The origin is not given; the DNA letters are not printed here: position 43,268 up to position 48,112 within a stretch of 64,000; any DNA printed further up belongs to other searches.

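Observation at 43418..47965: Giant helicase-nuclease (Upf1-like SF1 helicase with ~800-aa coiled-coil insertion plus C-terminal DUF559/Vsr-like endonuclease) as the island's main cargo: candidate single-protein anti-phage defence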

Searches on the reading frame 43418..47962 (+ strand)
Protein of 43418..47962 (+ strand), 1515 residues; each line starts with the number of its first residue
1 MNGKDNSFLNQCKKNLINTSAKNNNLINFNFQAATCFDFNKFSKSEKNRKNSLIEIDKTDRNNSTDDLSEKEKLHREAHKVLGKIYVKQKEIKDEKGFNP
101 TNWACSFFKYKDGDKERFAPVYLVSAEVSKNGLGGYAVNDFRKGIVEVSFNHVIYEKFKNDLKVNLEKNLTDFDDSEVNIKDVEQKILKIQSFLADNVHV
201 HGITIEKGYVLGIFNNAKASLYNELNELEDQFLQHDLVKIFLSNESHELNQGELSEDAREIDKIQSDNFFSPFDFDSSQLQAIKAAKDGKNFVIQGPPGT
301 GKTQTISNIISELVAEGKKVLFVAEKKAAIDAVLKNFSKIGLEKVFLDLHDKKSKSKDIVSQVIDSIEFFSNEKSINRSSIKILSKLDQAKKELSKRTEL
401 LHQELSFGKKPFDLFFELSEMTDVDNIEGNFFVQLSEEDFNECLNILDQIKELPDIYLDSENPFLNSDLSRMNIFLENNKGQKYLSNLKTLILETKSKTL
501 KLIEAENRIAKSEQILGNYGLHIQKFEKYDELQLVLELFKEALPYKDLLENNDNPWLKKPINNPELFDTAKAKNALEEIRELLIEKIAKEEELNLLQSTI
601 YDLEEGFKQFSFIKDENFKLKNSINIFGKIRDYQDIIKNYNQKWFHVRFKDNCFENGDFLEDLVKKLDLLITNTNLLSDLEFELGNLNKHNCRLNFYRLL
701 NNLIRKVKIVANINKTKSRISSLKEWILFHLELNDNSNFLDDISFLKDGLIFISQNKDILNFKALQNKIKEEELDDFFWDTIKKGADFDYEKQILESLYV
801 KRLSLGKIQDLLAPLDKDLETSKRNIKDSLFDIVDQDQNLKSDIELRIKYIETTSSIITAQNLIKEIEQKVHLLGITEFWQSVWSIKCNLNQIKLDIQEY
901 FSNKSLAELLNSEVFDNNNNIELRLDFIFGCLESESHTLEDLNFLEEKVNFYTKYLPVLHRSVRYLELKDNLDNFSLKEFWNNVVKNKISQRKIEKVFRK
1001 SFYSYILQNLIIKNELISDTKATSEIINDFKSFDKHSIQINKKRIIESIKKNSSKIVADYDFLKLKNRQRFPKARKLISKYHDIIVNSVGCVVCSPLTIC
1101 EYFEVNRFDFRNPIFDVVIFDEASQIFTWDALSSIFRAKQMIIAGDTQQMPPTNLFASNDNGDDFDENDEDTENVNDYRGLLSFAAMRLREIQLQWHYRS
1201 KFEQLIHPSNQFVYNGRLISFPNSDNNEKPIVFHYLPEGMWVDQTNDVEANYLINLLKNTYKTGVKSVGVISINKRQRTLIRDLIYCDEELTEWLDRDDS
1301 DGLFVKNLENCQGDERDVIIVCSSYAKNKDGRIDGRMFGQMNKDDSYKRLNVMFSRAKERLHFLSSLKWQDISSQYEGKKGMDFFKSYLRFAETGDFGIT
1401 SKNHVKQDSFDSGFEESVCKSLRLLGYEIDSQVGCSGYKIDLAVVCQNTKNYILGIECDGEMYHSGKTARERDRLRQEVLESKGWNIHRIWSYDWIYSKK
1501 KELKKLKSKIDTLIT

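Call 4: search_protein_families(library=pfam, proteins=[window:43418-47962:+], max_evalue=0.1)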
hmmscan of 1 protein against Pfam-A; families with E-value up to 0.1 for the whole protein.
window:43418-47962:+ (1515 aa): 29 families (the best 25 are shown)
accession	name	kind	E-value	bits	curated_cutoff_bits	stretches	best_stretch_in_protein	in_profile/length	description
PF18741.7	MTES_1575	-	4.2e-35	120.1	38.2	1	1414-1510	1-96/96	REase_MTES_1575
PF13086.12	AAA_11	-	2.7e-22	80.2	27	2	275-400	2-139/257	AAA domain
PF13087.12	AAA_12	-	1.5e-12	47.9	27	1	1193-1365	19-192/195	AAA domain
PF13245.12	AAA_19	-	1.8e-09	38.3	25.1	1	279-332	1-56/134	AAA domain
PF04851.21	ResIII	-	4.6e-08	33.6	22.5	1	277-392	6-119/164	Type III restriction enzyme, res subunit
PF13604.12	AAA_30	-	4.6e-08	33.5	27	1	276-333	3-62/191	AAA domain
PF00270.35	DEAD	-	2e-07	31.4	26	1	278-349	3-76/167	DEAD/DEAH box helicase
PF20720.3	nSTAND3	-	4.4e-05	23.7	27.2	1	281-397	9-128/155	Novel STAND NTPase 3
PF09848.15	SLFN-g3_helicase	-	0.0001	22.2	24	1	291-339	3-53/354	Schlafen group 3, DNA/RNA helicase domain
PF13195.11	DUF4011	-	0.00013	22.4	22.2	1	32-132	37-134/158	Protein of unknown function (DUF4011)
PF05127.21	NAT10_TcmA_helicase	-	0.00017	22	22.7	1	293-379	1-87/176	RNA cytidine acetyltransferase NAT10/TcmA, helicase domain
PF04480.18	DUF559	-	0.00022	21.5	20.6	1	1421-1495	27-93/109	Protein of unknown function (DUF559)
PF08373.16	RAP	-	0.00036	20.9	24.2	1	1456-1504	1-51/58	RAP domain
PF24883.2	NPHP3_N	-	0.00046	20.8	24.8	1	276-325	8-58/164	Nephrocystin 3, N-terminal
PF25199.1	nSTAND_NTPase5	-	0.00066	20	34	1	284-347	36-100/145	Novel STAND NTPase 5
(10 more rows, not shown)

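Call 5: search_protein_families(library=padloc, proteins=[window:43418-47962:+], max_evalue=0.1)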
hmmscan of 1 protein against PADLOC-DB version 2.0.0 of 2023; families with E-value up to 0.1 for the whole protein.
window:43418-47962:+ (1515 aa): 9 families
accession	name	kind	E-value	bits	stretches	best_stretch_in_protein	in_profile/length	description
PDLC05009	PDC-S37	-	1.6e-214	713.6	2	934-1513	756-1341/1550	-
PDLC02194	Hhe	-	2.2e-115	384.6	2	961-1512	1219-1782/1911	-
PDLC03920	MkoA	-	3.7e-30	103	2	1111-1361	788-1070/1112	-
PDLC03924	MkoC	-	5.8e-17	59.1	3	1192-1364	771-941/1136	-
PDLC03921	MkoA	-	1.9e-14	50.4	2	228-338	984-1093/1607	-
PDLC04140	mad8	-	6.8e-06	23.8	1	287-341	25-77/314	mads_8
PDLC01439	typeIV_DinG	-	0.0002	18.2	1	265-336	6-78/575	CAS-IV-A; associated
PDLC02895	DpdJ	-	0.00028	15.8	0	1112-1154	190-235/2112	DpdJ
PDLC04173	GajB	-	0.029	11.4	1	292-343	12-62/471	-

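Call 6: search_protein_families(library=ncbifam, proteins=[window:43418-47962:+], max_evalue=0.1)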
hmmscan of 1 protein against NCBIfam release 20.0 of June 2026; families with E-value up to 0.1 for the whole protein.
window:43418-47962:+ (1515 aa): 18 families
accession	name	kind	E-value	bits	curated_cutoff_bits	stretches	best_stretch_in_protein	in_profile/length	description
NF058533.1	antiphage_ProA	equivalog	9.8e-213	709.6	1500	1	74-1513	452-1706/1903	anti-phage protein ProA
NF042953.1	Hhe_antiphage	equivalog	2e-158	529.4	2000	2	839-1513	1008-1683/1797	DUF4011 domain-containing anti-phage protein Hhe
TIGR00376.1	TIGR00376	hypoth_equivalog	1.1e-26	93.5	348.9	2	256-345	144-228/639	IGHMBP2 family helicase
NF040671.1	PLuB_AAA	exception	5.2e-24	83.7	999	3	214-385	766-929/1256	PLuB system helicase-like protein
TIGR01448.2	helicase_RecD2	equivalog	6.6e-10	37.8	500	1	234-324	283-366/713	SF1B family DNA helicase RecD2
TIGR01447.1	recD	equivalog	1.5e-06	27.1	310.15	1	268-317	142-191/597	exodeoxyribonuclease V subunit alpha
TIGR00064.1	ftsY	equivalog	0.00074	18.8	260.7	1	225-325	7-115/279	signal recognition particle-docking protein FtsY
NF038214.1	IS21_help_AAA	equivalog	0.0013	18.4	200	1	278-324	79-125/232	IS21-like element helper ATPase IstB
TIGR00368.1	TIGR00368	hypoth_equivalog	0.0067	15.1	362.4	1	208-313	131-235/499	YifB family Mg chelatase-like AAA ATPase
NF009701.0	PRK13230.1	subfamily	0.0086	15.1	350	1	290-358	2-83/291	nitrogenase reductase-like protein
NF010283.0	PRK13724.1-5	equivalog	0.011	15.6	164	1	288-319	43-74/78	conjugal transfer protein TrbD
NF010248.0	PRK13695.1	equivalog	0.011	15.4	156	1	291-321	5-35/180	NTPase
NF001626.0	PRK00411.1-5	equivalog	0.011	14.5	417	1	290-317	56-83/374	ORC1-type DNA replication protein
NF006038.0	PRK08181.1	subfamily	0.053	12.8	317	1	287-324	105-142/271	transposase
TIGR00750.1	lao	equivalog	0.054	12.6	240.75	0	292-324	37-69/300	methylmalonyl Co-A mutase-associated GTPase MeaB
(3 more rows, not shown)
